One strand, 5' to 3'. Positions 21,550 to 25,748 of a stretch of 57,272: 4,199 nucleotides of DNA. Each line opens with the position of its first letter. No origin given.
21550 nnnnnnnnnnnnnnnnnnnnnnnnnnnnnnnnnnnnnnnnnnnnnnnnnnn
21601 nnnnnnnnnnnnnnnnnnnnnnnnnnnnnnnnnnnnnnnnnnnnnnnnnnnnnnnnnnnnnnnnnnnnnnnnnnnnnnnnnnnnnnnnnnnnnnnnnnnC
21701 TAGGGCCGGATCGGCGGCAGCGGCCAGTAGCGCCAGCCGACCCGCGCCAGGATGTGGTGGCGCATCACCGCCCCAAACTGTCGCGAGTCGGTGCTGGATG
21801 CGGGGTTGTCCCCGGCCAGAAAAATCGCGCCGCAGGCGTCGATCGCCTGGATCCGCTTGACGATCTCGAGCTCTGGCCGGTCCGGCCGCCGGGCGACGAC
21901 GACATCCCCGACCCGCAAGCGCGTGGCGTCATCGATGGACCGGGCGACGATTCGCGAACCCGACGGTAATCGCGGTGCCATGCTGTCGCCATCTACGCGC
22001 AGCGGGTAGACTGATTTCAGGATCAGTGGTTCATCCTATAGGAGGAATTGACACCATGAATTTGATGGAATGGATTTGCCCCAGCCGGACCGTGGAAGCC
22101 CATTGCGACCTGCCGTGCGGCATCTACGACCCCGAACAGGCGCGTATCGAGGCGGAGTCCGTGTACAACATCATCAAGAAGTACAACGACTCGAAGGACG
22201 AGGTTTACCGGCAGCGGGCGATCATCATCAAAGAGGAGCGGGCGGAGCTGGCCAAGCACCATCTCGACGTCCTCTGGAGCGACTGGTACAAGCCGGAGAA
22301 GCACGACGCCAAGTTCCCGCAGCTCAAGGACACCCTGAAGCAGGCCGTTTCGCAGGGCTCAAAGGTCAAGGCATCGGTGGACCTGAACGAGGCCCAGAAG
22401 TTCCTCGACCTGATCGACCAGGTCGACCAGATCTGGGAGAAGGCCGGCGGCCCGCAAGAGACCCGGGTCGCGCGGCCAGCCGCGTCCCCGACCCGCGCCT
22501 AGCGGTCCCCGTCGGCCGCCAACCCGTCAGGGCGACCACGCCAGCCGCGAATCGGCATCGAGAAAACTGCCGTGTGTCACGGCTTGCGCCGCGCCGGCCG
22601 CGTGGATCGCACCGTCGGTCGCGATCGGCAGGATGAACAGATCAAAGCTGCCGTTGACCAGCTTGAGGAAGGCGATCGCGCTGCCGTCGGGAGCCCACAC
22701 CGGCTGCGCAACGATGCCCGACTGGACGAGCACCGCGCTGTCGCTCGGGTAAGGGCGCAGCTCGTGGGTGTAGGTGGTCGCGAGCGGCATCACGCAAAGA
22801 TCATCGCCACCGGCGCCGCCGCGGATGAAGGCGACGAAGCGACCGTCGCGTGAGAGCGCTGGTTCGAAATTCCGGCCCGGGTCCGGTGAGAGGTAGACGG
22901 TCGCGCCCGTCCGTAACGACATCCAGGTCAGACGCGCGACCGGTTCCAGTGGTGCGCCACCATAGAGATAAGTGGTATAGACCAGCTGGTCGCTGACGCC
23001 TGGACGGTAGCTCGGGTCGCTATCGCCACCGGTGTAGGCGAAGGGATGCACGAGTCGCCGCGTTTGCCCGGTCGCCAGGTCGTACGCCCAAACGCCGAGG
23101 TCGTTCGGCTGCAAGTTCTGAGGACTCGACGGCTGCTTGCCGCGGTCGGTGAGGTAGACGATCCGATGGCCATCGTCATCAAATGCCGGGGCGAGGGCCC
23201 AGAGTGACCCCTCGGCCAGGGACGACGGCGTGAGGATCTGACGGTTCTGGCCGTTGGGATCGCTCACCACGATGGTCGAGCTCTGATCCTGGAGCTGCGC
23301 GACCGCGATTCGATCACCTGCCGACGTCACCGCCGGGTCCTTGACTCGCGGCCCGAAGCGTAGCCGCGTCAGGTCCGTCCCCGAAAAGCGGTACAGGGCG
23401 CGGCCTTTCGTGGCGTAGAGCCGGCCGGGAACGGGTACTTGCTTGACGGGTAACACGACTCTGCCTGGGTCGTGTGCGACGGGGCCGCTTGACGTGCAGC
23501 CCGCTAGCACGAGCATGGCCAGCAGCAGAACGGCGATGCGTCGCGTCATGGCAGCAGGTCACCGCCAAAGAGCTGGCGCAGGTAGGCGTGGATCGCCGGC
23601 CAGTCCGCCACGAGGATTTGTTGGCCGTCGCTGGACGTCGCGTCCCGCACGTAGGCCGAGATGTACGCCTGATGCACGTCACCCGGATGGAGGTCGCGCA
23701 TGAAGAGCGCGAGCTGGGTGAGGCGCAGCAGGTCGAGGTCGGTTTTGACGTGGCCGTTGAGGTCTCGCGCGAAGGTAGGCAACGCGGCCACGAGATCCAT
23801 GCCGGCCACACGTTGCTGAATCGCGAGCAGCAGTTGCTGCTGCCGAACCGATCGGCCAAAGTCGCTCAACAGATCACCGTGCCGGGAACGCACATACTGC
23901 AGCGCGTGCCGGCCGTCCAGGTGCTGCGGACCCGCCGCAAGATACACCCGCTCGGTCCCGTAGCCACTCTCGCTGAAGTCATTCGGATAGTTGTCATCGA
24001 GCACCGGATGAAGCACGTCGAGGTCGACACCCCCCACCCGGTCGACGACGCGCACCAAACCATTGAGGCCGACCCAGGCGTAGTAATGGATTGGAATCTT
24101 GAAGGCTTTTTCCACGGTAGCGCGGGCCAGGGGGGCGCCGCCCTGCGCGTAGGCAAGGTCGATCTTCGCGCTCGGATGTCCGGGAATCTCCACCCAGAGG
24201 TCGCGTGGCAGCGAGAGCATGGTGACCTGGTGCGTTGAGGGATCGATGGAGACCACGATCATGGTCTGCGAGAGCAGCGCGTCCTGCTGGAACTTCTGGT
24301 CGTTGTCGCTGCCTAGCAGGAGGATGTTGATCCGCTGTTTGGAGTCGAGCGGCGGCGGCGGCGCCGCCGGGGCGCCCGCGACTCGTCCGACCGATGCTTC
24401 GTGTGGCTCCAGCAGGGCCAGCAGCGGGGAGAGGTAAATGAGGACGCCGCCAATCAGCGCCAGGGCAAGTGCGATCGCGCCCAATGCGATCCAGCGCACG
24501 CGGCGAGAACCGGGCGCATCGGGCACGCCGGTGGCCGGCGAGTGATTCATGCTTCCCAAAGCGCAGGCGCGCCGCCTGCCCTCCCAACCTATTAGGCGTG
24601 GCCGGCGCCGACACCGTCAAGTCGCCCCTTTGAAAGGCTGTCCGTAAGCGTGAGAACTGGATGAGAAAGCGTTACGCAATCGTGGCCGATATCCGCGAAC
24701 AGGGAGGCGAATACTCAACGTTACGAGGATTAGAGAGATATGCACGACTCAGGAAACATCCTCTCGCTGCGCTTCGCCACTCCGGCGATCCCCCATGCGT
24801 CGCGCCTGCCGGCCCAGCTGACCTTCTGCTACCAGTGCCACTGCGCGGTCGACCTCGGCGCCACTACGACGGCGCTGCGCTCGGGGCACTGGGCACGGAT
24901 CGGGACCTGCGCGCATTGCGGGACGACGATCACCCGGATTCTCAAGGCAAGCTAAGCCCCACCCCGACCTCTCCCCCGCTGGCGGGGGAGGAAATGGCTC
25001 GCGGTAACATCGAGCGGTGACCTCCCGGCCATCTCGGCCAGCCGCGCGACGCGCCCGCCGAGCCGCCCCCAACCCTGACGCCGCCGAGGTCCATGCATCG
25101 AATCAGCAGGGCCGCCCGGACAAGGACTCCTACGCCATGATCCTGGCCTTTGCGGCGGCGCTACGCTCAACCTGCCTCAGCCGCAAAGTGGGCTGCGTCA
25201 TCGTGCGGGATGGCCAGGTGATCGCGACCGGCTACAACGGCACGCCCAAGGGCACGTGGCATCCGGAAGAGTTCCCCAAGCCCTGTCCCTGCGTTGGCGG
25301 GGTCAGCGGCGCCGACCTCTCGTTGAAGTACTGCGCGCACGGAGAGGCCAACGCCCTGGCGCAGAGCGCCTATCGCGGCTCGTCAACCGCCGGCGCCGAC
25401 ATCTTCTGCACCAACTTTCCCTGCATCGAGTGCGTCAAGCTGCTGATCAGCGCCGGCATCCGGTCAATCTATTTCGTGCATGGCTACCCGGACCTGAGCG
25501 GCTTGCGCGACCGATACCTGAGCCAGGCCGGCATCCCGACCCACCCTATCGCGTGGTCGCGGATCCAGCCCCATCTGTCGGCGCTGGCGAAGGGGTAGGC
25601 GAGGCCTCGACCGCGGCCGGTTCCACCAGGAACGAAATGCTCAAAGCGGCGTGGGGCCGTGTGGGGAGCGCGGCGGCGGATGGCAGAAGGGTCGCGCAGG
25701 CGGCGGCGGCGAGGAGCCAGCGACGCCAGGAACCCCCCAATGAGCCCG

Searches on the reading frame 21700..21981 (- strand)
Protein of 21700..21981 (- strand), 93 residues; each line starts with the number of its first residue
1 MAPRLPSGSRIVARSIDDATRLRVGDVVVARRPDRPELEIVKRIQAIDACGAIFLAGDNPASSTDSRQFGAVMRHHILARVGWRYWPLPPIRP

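Call 51: search_protein_families(library=pfam, proteins=[window:21700-21981:-], max_evalue=0.001)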
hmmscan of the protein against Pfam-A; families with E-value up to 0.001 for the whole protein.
window:21700-21981:- (93 aa): 1 family
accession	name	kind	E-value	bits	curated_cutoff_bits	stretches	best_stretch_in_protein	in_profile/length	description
PF10502.14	Peptidase_S26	-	5.5e-14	52.9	22.9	2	51-86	133-168/168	Signal peptidase, peptidase S26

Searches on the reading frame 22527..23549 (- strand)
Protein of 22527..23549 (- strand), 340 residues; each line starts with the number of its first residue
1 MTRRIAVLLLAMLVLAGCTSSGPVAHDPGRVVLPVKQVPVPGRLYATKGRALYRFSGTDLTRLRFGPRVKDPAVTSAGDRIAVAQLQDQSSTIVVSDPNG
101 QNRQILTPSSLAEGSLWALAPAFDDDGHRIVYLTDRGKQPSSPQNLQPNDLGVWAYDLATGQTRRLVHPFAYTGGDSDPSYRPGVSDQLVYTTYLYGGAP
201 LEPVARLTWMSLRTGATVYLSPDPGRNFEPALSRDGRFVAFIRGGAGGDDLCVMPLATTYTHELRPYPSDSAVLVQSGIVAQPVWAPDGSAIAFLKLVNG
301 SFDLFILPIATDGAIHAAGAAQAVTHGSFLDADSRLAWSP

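Call 52: search_protein_families(library=pfam, proteins=[window:22527-23549:-], max_evalue=0.001)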
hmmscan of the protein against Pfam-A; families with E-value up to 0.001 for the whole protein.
window:22527-23549:- (340 aa): 2 families
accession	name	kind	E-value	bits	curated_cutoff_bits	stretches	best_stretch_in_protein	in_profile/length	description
PF07676.18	PD40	-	1.4e-11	44.4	20.9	0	224-253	8-38/38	WD40-like Beta Propeller Repeat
PF10647.15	Gmad1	-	0.00098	19.5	20.5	0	68-132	24-92/251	Lipoprotein LpqB beta-propeller domain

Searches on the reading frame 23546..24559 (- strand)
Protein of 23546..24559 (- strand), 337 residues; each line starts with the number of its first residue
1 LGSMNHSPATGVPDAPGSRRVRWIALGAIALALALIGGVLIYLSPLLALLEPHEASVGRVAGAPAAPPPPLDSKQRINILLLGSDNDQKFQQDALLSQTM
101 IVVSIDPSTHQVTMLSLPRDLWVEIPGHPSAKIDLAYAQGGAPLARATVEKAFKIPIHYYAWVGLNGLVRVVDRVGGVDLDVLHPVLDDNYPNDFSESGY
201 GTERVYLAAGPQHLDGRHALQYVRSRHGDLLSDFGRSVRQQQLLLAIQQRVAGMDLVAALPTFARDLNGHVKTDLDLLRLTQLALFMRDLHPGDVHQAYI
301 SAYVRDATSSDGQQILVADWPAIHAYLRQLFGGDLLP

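Call 52: search_protein_families(library=pfam, proteins=[window:23546-24559:-], max_evalue=0.001)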
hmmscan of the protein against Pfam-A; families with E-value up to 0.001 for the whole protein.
window:23546-24559:- (337 aa): 1 family
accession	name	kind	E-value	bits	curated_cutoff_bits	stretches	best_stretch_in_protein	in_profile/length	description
PF03816.19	LytR_cpsA_psr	-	3e-37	128.5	24.6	1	97-251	2-148/150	LytR_cpsA_psr family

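Call 72: search_protein_families(library=ncbifam, proteins=[window:23546-24559:-], max_evalue=10)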
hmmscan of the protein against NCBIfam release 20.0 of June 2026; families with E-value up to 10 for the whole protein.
window:23546-24559:- (337 aa): 5 families
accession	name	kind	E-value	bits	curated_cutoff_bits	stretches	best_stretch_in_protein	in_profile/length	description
TIGR00350.1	lytR_cpsA_psr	domain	5.5e-34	117.6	62.3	1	97-251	3-150/152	LCP family glycopolymer transferase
NF006897.1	PRK09379.1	equivalog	1.2e-31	110.1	441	1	71-280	54-247/298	polyisoprenyl-teichoic acid--peptidoglycan teichoic acid transferase TagU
NF047591.1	ligase_LytR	equivalog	2.2e-27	96.3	450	1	73-280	54-264/336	glycopolymer--peptidoglycan transferase LytR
NF051849.1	LCP_trans_Cps2A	equivalog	1.7e-15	57.2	650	1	97-284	241-418/477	LCP family glycopolymer transferase CpsA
NF052375.1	antisigma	equivalog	0.016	15.2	100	1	9-77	71-137/217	anti-sigma factor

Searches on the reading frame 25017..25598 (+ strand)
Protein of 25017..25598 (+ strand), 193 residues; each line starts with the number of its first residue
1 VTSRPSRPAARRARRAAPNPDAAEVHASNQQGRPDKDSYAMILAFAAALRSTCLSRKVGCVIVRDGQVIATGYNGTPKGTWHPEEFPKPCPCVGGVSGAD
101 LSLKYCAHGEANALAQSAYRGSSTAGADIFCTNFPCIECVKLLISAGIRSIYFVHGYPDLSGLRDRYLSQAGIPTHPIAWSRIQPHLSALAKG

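Call 52: search_protein_families(library=pfam, proteins=[window:25017-25598:+], max_evalue=0.001)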
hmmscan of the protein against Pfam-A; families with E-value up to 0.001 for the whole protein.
window:25017-25598:+ (193 aa): 2 families
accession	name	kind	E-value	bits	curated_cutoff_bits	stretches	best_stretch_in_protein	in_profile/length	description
PF00383.29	dCMP_cyt_deam_1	-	1.3e-21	76.8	25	1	36-154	3-101/102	Cytidine and deoxycytidylate deaminase zinc-binding region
PF14437.12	MafB19-deam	-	8.3e-14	52.1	27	1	36-159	3-105/142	MafB19-like deaminase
